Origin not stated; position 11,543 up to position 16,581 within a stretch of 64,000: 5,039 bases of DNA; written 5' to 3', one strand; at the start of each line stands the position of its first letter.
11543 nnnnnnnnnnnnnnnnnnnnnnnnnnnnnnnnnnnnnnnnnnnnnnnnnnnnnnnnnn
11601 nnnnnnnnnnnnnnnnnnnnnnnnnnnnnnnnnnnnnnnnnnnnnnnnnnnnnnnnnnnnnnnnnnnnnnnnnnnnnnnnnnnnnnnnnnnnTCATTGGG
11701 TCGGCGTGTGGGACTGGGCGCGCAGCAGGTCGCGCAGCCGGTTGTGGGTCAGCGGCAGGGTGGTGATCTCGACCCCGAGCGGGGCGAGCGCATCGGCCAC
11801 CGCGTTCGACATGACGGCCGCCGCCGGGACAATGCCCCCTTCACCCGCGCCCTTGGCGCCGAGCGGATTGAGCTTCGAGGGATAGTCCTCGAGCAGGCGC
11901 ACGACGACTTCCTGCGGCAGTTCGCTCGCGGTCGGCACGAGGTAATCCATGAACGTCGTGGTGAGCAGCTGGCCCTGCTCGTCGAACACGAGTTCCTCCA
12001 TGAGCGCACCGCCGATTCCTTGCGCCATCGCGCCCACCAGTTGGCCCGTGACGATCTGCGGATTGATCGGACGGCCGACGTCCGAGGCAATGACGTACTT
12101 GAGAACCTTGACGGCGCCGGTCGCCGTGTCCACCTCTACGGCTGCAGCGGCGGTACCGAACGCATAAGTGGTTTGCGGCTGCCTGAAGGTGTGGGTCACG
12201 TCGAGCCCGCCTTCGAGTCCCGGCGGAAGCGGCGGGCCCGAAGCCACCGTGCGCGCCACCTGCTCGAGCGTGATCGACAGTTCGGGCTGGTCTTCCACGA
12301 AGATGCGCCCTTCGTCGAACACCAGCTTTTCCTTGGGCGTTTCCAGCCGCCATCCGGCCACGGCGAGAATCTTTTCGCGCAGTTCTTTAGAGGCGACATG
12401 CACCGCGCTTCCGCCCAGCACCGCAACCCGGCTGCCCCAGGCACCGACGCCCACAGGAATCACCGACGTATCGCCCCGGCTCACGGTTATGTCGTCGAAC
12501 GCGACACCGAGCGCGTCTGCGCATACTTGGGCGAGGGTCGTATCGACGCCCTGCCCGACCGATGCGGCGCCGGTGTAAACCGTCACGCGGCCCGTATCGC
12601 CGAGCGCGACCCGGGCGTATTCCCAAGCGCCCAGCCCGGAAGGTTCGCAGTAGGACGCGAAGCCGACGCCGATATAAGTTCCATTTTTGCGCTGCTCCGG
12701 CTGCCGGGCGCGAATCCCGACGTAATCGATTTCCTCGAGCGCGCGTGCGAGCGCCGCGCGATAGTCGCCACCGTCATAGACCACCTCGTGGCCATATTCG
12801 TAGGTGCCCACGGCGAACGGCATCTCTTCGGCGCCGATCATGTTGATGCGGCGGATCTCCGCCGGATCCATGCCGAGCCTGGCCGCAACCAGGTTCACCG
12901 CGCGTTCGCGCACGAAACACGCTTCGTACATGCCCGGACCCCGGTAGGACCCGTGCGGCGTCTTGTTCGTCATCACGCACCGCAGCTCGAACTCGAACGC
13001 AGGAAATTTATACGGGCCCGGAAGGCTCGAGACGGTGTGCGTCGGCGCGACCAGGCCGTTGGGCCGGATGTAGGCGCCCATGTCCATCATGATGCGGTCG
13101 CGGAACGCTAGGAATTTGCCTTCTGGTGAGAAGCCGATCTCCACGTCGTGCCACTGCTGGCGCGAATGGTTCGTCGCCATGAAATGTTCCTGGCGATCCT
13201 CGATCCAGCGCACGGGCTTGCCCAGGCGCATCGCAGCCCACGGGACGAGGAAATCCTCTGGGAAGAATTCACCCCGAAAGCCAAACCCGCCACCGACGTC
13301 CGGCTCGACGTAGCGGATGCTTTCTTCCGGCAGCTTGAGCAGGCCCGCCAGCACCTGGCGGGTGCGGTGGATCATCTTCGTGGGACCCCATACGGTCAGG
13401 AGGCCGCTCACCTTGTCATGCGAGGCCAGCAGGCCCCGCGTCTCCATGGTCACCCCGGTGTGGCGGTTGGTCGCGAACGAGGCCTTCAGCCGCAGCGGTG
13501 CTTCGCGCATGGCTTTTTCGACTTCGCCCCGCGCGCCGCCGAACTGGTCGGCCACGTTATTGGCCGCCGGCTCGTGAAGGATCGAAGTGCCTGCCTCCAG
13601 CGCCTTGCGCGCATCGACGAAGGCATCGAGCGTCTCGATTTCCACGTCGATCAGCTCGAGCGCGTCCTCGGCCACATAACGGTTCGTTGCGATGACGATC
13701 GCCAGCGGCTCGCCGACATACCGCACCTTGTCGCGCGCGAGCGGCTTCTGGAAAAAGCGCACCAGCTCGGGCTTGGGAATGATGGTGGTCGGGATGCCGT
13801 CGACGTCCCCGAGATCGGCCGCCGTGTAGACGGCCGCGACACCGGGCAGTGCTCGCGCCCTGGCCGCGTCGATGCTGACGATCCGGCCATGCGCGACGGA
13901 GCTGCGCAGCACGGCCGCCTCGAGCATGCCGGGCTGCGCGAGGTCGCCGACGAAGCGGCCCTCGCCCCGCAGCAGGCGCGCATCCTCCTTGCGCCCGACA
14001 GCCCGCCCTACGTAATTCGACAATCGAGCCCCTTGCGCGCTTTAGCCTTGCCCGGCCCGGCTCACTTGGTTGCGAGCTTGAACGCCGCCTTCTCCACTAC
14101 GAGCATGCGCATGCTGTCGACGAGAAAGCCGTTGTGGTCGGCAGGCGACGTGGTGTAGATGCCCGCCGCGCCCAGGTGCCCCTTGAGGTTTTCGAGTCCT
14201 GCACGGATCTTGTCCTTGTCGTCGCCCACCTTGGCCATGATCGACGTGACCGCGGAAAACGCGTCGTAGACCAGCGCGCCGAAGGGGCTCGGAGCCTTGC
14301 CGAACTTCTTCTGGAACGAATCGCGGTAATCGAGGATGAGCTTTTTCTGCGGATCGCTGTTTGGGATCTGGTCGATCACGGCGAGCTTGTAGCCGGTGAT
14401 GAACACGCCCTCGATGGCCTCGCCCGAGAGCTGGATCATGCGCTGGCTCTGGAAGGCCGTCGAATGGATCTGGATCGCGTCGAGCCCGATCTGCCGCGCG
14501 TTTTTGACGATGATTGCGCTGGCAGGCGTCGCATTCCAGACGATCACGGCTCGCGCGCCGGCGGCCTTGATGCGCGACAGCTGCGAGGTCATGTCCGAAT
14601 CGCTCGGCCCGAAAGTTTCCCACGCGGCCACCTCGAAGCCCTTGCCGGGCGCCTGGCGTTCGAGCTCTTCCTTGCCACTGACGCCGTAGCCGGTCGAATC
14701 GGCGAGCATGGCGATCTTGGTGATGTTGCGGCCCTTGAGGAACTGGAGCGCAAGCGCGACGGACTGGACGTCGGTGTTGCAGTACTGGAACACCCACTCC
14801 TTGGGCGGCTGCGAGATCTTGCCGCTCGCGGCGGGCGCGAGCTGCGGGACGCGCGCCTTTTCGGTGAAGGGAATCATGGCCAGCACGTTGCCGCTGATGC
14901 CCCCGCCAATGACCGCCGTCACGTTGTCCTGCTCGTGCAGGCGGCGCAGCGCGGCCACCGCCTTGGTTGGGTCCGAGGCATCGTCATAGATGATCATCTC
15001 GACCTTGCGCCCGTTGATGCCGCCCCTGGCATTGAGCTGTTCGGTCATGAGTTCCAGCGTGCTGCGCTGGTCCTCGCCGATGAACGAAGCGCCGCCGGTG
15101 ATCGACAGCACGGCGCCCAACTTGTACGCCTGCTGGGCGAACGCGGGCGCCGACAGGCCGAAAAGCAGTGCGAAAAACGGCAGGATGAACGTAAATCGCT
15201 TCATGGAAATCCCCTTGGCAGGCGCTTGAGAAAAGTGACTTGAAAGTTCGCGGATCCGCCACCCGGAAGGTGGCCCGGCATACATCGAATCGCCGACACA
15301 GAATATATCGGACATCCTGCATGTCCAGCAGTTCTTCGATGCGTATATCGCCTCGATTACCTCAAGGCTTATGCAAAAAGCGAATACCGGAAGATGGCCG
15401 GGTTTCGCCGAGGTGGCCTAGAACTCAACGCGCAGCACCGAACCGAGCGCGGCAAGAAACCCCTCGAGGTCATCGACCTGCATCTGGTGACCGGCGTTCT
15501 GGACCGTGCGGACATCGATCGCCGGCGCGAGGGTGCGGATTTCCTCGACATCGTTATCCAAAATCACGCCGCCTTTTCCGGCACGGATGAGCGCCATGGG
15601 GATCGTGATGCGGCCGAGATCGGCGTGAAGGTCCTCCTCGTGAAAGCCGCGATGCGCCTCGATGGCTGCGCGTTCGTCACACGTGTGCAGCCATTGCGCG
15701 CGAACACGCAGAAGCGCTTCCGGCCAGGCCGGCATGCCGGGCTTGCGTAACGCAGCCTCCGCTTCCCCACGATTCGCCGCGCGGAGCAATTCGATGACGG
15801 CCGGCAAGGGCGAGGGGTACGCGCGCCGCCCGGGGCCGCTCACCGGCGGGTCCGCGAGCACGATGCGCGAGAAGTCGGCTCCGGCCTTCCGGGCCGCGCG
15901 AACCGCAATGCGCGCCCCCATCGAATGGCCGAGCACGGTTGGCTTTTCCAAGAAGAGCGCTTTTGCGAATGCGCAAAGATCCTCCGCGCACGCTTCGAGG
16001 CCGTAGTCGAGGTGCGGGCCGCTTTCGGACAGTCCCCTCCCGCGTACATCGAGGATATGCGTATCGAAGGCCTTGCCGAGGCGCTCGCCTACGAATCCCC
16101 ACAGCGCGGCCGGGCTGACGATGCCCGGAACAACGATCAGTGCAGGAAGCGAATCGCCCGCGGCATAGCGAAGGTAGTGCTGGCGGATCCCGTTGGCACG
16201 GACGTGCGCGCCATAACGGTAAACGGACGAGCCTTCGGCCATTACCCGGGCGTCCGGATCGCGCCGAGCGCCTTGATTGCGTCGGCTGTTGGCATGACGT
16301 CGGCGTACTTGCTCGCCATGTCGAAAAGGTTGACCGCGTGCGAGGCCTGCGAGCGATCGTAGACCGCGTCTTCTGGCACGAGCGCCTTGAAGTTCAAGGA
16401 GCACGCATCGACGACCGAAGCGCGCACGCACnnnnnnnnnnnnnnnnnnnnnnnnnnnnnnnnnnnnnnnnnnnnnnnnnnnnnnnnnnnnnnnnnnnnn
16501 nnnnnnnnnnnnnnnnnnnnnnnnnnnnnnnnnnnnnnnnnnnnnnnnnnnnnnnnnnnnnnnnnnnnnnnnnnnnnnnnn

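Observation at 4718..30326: Split, composite pyridine-ring catabolic super-cluster: a nicotinate lower pathway fed by two Mo hydroxylases, a Rieske oxygenase and an MmgE/PrpD protein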

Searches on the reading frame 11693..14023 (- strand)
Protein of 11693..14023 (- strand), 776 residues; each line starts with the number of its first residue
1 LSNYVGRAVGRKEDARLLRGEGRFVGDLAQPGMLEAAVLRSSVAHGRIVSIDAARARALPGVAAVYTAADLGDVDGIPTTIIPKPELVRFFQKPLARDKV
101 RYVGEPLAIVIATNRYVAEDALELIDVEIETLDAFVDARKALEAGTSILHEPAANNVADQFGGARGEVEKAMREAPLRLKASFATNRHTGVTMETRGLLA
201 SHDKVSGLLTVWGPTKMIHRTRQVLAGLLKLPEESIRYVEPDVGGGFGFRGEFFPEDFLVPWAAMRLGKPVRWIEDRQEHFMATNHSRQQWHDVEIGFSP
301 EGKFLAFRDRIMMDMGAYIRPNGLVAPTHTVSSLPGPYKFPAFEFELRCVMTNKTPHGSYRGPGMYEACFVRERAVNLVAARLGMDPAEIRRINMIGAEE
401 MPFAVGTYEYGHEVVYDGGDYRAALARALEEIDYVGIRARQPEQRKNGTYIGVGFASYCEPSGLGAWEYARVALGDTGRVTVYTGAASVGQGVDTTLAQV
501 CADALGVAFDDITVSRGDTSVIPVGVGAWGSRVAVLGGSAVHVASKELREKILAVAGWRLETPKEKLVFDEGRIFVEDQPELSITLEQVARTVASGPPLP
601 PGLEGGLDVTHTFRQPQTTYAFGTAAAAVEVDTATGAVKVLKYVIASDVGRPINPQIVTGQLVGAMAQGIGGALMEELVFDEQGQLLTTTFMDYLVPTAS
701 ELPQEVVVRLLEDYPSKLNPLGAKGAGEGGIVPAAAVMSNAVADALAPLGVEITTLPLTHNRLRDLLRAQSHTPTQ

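Call 3: search_protein_families(library=pfam, proteins=[window:11693-14023:-])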
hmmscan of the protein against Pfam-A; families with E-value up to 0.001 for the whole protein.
window:11693-14023:- (776 aa): 3 families
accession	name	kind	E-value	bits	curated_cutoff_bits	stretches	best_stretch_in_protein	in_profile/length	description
PF20256.3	MoCoBD_2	-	9.9e-83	278.3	27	1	428-703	2-283/283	Molybdopterin cofactor-binding domain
PF02738.23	MoCoBD_1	-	9e-71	238.2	27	1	150-395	2-244/244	Molybdopterin cofactor-binding domain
PF01315.27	Ald_Xan_dh_C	-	5.3e-24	85.1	31.3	1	20-132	2-109/110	Aldehyde oxidase and xanthine dehydrogenase, a/b hammerhead domain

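Call 6: search_protein_families(library=ncbifam, proteins=[window:11693-14023:-], max_evalue=0.00001)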
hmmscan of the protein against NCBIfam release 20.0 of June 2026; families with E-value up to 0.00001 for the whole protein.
window:11693-14023:- (776 aa): 13 families
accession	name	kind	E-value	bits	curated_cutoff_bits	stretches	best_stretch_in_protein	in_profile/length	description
NF040766.1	CODH_aero_grp5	exception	6.1e-202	672.9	950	1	3-766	3-784/785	aerobic carbon-monoxide dehydrogenase large subunit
NF041018.1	glyceraldDH_alpha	equivalog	1.7e-185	618.6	790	1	3-760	1-737/741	glyceraldehyde dehydrogenase subunit alpha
TIGR02416.1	CO_dehy_Mo_lg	equivalog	6.7e-152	507.3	991.15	1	13-763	1-767/770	aerobic carbon-monoxide dehydrogenase large subunit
TIGR03194.1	4hydrxCoA_A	equivalog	4.3e-124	415.6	994.55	1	19-767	11-746/746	4-hydroxybenzoyl-CoA reductase subunit alpha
NF043082.1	XdhA_XDHase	equivalog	1.5e-118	396.9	780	1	5-768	1-753/758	xanthine dehydrogenase subunit XdhA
NF007426.0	PRK09970.1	equivalog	1.8e-112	376.8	916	1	3-766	4-754/761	xanthine dehydrogenase molybdenum-binding subunit XdhA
TIGR03196.1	pucD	equivalog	1.6e-90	304.6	783.65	1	6-763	4-754/763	xanthine dehydrogenase subunit D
NF041671.1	peri_hyde_PaoC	equivalog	1.6e-75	254.9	1180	1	31-765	46-729/735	aldehyde oxidoreductase molybdenum-binding subunit PaoC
NF045668.1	pterin_aldehy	equivalog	5.5e-75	253.1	1100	1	32-765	205-902/905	molybdopterin-dependent aldehyde oxidoreductase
TIGR02965.1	xanthine_xdhB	equivalog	4.6e-73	246.6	849.5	1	18-750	14-733/758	xanthine dehydrogenase molybdopterin binding subunit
TIGR03311.1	Se_dep_XDH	equivalog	1.6e-71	241.6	830.45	2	4-556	161-682/848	selenium-dependent xanthine dehydrogenase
TIGR03313.1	Se_sel_red_Mo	hypoth_equivalog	3.2e-70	236.9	1101.9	2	155-746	351-931/951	molybdopterin-dependent oxidoreductase Mo/Fe-S-binding subunit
TIGR02969.1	mam_aldehyde_ox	subfamily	3.2e-45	154.1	1912.3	1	35-745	607-1278/1330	aldehyde oxidase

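Call 34: search_dna_similar(query=window:11693-14023:-, collection=plasmids, mode=protein, max_rows=12)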
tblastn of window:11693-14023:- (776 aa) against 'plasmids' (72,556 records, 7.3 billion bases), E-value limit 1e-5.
Records with a match: 1080; places in all: 1764; records where one place covers at least 80% of the query: 997.
Best place of each record, by identity: <60% 1080.
By first word of the organism name: Sinorhizobium 153; Rhizobium 127; Pantoea 92; Pseudosulfitobacter 90; Agrobacterium 35; Sulfitobacter 31; Azospirillum 30; Streptomyces 23; Ensifer 21; Deinococcus 19; and 132 more.
By predicted mobility (MOB-suite, as given by PLSDB): non-mobilizable 698; conjugative 251; mobilizable 131.
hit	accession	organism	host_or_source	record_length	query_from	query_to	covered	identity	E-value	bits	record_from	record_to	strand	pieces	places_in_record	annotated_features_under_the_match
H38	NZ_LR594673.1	Variovorax sp. PBL-E5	linuron-contaminated soil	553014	5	768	98%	43.9%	9e-156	509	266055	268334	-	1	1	xanthine dehydrogenase family protein molybdopterin-binding subunit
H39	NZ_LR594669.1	Variovorax sp. SRS16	linuron-contaminated soil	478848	5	772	99%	43.5%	6e-157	513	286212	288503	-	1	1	xanthine dehydrogenase family protein molybdopterin-binding subunit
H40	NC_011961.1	Thermomicrobium roseum DSM 5159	-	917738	3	770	99%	40.8%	5e-134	446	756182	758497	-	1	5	xanthine dehydrogenase family protein molybdopterin-binding subunit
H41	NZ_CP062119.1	Aminobacter sp. SR38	bacterial pure culture,soil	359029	3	776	100%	39.6%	3e-127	427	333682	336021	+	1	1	xanthine dehydrogenase family protein molybdopterin-binding subunit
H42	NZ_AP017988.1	Aminobacter sp. SS-2016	Lotus japoicus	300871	3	776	100%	39.3%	5e-128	429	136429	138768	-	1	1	xanthine dehydrogenase family protein molybdopterin-binding subunit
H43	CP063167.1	Variovorax paradoxus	-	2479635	3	730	94%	41.4%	2e-139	462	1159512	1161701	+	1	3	xanthine dehydrogenase family protein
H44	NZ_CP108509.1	Streptomyces sp. NBC_01237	-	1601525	1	768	99%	39.0%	4e-103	356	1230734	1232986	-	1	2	none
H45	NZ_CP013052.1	Sinorhizobium americanum CCGM7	Phaseolus vulgaris,root nodules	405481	5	770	99%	39.0%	8e-124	417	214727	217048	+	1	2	xanthine dehydrogenase family protein molybdopterin-binding subunit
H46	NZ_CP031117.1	Rubrobacter indicoceani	cell culture,marine sediment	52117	4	768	99%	38.8%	9e-116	393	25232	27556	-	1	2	molybdopterin cofactor-binding domain-containing protein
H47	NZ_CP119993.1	Halomarina sp. PSR21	cell culture,saline soil from Tarim ...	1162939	5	768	98%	38.7%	7e-125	419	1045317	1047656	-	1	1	record has no annotation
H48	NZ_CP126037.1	Bradyrhizobium elkanii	Glycine max,soybean,root nodule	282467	5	767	98%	38.7%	8e-117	396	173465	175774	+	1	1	xanthine dehydrogenase family protein molybdopterin-binding subunit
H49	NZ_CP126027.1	Bradyrhizobium elkanii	Glycine max,soybean,root nodule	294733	5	767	98%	38.7%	8e-117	396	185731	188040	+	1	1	xanthine dehydrogenase family protein molybdopterin-binding subunit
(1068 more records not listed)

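Call 50: find_related_loci(query=window:11693-14023:-, collection=metagenome_contigs, flank=10000)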
Query window:11693-14023:- (776 aa) in metagenome_contigs; peptide patterns used: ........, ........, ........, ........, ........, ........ (x = any residue, [..] = any of these).
252 stretches matched a pattern; 26 encode a relative of the query (tblastn E <= 1e-3); 25 distinct loci.
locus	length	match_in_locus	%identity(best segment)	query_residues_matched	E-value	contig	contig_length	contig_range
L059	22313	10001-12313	87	1-771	0e+0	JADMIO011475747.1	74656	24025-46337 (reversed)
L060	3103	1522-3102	83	1-527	0e+0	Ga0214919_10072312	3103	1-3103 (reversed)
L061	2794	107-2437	42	3-768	0e+0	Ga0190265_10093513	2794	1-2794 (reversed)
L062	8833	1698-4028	43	4-769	0e+0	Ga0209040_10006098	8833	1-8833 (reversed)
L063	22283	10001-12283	43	20-769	0e+0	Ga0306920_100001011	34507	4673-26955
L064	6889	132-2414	42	20-769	1e-180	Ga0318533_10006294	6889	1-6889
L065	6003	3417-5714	43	4-758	1e-174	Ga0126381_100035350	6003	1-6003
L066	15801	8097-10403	39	5-768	6e-154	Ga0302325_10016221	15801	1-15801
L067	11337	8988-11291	38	5-768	1e-151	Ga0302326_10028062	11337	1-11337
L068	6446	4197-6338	38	5-704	6e-136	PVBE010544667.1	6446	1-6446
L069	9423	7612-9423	42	4-596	5e-134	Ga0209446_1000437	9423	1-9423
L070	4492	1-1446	44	277-768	1e-118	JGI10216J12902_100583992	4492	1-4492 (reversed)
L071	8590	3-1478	44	279-769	2e-117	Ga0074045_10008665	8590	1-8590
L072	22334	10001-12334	44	2-768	2e-161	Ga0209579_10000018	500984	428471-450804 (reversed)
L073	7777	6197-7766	43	20-535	3e-109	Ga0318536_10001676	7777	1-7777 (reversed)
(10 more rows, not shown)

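Call 61: search_protein_families(library=pfam, proteins=[L059:3-821:+, L059:974-1843:-, L059:1458-3026:+, L059:2526-3398:-, L059:3477-4727:-, L059:4202-5974:-, L059:5913-6680:-, L059:6671-7543:+, L059:20600-21517:-, L059:21576-22313:-], max_evalue=0.00001)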
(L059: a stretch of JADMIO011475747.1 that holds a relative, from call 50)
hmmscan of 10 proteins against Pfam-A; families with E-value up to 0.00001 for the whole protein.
L059:3-821:+ (272 aa): 0 families

L059:974-1843:- (289 aa): 0 families

L059:1458-3026:+ (522 aa): 0 families

L059:2526-3398:- (290 aa): 0 families

L059:3477-4727:- (416 aa): 1 family
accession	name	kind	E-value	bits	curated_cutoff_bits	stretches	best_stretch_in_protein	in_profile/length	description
PF01435.24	Peptidase_M48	-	7.6e-13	49.1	20.3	0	246-326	6-89/186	Peptidase family M48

L059:4202-5974:- (590 aa): 3 families
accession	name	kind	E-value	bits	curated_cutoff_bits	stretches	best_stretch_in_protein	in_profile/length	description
PF00890.30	FAD_binding_2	-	6.8e-93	312.5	20.4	1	34-572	1-414/414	FAD binding domain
PF12831.13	FAD_oxidored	-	5e-11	43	27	1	34-82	1-49/416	FAD dependent oxidoreductase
PF01266.30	DAO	-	1.8e-09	38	27.9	1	34-299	1-207/353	FAD dependent oxidoreductase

L059:5913-6680:- (255 aa): 1 family
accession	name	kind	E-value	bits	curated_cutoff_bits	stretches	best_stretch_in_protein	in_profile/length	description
PF00857.26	Isochorismatase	-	6e-30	105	27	1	64-248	2-175/175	Isochorismatase domain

L059:6671-7543:+ (290 aa): 1 family
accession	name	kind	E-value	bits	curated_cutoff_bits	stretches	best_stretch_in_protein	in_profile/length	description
PF00392.27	GntR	-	1.7e-13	50.4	27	1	51-106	8-64/64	Bacterial regulatory proteins, gntR family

L059:20600-21517:- (305 aa): 1 family
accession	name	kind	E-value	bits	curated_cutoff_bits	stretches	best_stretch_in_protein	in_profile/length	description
PF02653.21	BPD_transp_2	-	7.1e-35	120.9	26.8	1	11-293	3-269/269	Branched-chain amino acid transport system / permease component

L059:21576-22313:- (245 aa): 2 families
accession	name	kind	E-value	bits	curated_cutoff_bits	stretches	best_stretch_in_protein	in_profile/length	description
PF13458.12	Peripla_BP_6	-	6.6e-43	148.1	31.7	1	4-217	123-341/343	Periplasmic binding protein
PF13433.12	Peripla_BP_5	-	3.1e-14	53.3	27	1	40-230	161-352/363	Periplasmic binding protein domain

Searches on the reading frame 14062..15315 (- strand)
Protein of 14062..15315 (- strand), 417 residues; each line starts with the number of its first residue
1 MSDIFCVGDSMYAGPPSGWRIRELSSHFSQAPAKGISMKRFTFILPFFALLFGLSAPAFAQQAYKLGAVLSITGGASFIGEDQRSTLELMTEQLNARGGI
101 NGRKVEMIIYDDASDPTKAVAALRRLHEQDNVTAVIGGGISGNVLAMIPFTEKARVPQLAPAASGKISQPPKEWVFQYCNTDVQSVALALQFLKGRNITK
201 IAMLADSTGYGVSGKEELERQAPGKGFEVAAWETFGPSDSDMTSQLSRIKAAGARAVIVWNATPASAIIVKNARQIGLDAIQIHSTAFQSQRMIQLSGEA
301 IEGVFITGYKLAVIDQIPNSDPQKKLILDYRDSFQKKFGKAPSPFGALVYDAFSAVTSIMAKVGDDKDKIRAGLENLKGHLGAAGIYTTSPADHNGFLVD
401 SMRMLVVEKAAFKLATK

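Call 3: search_protein_families(library=pfam, proteins=[window:14062-15315:-])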
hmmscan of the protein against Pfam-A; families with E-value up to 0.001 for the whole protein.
window:14062-15315:- (417 aa): 3 families
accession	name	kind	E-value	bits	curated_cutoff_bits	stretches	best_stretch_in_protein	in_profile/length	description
PF13458.12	Peripla_BP_6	-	1.2e-58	199.9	31.7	1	64-408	2-339/343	Periplasmic binding protein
PF01094.35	ANF_receptor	-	8.5e-21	74.8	25.4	1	90-402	9-320/353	Receptor family ligand binding region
PF13433.12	Peripla_BP_5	-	1.4e-12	47.9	27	1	65-154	2-91/363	Periplasmic binding protein domain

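Call 52: search_solved_structures(query=window:14062-15204:-, max_evalue=1e-10)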
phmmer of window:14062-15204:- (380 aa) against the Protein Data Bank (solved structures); distinct sequences matched with E-value up to 1e-10: 26.
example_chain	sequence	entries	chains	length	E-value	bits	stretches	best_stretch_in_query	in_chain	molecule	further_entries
3sg0_A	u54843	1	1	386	1.5e-30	109.5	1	7-377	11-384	Extracellular ligand-binding receptor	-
4dqd_A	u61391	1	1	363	3.2e-29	105.1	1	27-377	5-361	Extracellular ligand-binding receptor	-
3td9_A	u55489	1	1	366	1.8e-28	102.6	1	25-371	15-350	Branched chain amino acid ABC transporter, periplasmic amino acid-binding protein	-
4q6w_A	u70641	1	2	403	2.1e-26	95.8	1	17-372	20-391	Putative leu/ile/val-binding protein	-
4mpt_A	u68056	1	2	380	1.8e-25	92.8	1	25-372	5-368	Putative leu/ile/val-binding protein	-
4gnr_A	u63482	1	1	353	1.6e-24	89.7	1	25-361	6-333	ABC transporter substrate-binding protein-branched chain amino acid transport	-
7ylt_B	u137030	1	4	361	8e-24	87.4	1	28-377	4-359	Putative ABC transporter, substrate-binding protein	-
3tx6_A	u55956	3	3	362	7.2e-23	84.2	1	28-371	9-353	Putative branched-chain amino acid transport system substrate-binding protein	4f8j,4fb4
4jb0_A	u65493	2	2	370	8.2e-23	84.1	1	29-372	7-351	branched-chain amino acid transport system substrate-binding protein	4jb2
3ukj_A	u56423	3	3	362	1.1e-22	83.7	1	29-371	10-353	Extracellular ligand-binding receptor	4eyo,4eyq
3ipc_A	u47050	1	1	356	1.1e-21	80.3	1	35-270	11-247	ABC transporter, substrate binding protein (Amino acid)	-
3ip5_A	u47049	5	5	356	2.3e-21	79.3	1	35-270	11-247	ABC transporter, substrate binding protein (Amino acid)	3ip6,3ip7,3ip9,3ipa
3uk0_A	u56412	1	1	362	3.1e-19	72.3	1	29-370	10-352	Extracellular ligand-binding receptor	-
3hut_A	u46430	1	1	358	8e-19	70.9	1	27-359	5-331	putative branched-chain amino acid ABC transporter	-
4obb_A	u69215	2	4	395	6.8e-17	64.6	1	27-333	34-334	Amino acid/amide ABC transporter substrate-binding protein, HAAT family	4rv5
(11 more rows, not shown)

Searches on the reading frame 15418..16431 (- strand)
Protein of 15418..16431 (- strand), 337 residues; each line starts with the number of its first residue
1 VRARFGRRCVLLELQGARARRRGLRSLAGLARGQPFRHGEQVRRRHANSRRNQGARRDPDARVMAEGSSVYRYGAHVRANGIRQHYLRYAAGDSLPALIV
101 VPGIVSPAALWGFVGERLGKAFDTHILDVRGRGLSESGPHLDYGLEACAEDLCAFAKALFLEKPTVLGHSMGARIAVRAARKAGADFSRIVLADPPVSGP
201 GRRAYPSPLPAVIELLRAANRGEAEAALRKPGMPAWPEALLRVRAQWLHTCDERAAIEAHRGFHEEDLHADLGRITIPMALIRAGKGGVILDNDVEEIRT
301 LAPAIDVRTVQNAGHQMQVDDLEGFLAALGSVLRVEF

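Call 4: search_protein_families(library=pfam, proteins=[window:15418-16431:-])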
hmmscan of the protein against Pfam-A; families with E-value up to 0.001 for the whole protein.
window:15418-16431:- (337 aa): 3 families
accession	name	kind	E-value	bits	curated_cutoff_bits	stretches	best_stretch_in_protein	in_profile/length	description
PF12697.13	Abhydrolase_6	-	2.6e-15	58.1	26.3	1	98-317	1-205/217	Alpha/beta hydrolase family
PF00561.26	Abhydrolase_1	-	1.5e-14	54.7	25.8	1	96-196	1-105/245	alpha/beta hydrolase fold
PF12146.15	Hydrolase_4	-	1.6e-09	37.9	27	1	99-293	8-208/239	Serine aminopeptidase, S33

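Call 6: search_protein_families(library=ncbifam, proteins=[window:15418-16431:-], max_evalue=0.00001)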
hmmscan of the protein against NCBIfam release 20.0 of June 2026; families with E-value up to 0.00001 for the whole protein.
window:15418-16431:- (337 aa): 9 families
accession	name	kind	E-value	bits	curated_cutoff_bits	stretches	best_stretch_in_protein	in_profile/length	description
TIGR02427.1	protocat_pcaD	equivalog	1e-13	51.3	255.85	1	85-193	3-110/251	3-oxoadipate enol-lactonase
NF051488.1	bifunc_PcaDC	exception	3.6e-13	49.4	390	1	93-333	10-250/375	bifunctional 3-oxoadipate enol-lactonase/4-carboxymuconolactone decarboxylase PcaDC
NF011457.0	PRK14875.1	equivalog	4.2e-11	42.4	307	1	65-192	100-228/372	acetoin dehydrogenase dihydrolipoyllysine-residue acetyltransferase subunit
NF050089.1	i_nPHAscl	equivalog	6.8e-11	41.8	300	1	96-194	19-116/288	intracellular short-chain-length polyhydroxyalkanoate depolymerase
TIGR03056.1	bchO_mg_che_rel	equivalog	2.8e-10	39.7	172.55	1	92-183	28-116/278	alpha/beta fold hydrolase BchO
TIGR03695.1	menH_SHCHC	equivalog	1e-09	38.2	208.55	1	96-192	3-101/252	2-succinyl-6-hydroxy-2,4-cyclohexadiene-1-carboxylate synthase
NF007954.0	PRK10673.1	equivalog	9.6e-09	34.9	399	1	98-194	19-113/255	esterase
TIGR03611.1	RutD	equivalog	8.1e-07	28.7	238.5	0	96-192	14-110/258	pyrimidine utilization protein D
NF004514.1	PRK05855.1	equivalog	1.4e-06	27.2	455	1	93-174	20-103/578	SDR family oxidoreductase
